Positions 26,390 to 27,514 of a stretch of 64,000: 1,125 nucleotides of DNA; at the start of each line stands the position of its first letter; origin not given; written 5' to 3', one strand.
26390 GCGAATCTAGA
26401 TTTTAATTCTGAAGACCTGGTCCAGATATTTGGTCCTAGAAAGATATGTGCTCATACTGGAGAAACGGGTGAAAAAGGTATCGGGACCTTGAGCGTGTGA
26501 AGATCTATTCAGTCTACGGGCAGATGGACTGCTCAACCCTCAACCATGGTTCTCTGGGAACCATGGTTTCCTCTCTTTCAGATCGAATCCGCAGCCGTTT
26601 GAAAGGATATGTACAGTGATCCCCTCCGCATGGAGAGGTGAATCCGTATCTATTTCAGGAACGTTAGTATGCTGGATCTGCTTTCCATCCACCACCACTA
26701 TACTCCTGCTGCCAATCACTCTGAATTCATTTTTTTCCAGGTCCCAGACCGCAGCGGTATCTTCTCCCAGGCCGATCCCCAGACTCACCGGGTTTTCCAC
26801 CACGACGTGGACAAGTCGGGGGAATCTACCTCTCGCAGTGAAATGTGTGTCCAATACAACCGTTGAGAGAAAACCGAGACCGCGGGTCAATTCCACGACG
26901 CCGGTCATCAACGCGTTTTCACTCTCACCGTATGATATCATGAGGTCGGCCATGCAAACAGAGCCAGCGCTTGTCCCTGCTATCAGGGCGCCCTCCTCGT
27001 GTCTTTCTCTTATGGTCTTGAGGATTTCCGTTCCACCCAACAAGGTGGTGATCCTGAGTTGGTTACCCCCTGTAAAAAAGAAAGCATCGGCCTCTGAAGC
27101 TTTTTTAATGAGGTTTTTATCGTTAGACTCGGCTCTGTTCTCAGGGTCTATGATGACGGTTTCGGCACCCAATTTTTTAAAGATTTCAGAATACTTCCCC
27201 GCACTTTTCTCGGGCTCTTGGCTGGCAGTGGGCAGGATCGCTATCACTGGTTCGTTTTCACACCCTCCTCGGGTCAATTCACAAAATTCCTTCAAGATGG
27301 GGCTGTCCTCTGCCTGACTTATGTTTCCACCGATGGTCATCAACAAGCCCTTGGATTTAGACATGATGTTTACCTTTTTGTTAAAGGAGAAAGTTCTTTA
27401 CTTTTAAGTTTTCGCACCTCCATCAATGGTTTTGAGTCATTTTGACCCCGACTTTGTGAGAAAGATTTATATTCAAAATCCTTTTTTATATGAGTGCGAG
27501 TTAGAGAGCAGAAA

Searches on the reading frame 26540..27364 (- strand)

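Call 26: search_protein_families(library=pfam, proteins=[window:26540-27364:-], max_evalue=0.01)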
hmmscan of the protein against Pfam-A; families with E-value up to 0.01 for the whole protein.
window:26540-27364:- (274 aa): 1 family
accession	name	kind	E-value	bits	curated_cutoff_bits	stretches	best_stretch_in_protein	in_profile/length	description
PF03575.23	Peptidase_S51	-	9.5e-22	78.1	23.9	1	8-205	2-196/206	Peptidase family S51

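Call 96: search_protein_families(library=ncbifam, proteins=[window:26540-27364:-], max_evalue=0.001)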
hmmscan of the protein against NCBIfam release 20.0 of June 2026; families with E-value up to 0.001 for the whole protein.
window:26540-27364:- (274 aa): 3 families
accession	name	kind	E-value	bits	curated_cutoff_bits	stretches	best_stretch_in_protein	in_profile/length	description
TIGR02069.1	cyanophycinase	equivalog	3e-68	230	126.6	1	8-257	1-247/250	cyanophycinase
NF003642.0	PRK05282.1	equivalog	3e-05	23.6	156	1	83-136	71-124/233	dipeptidase PepE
TIGR03800.1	PLP_synth_Pdx2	equivalog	0.00091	19.2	105.55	0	87-150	32-95/184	pyridoxal 5'-phosphate synthase glutaminase subunit PdxT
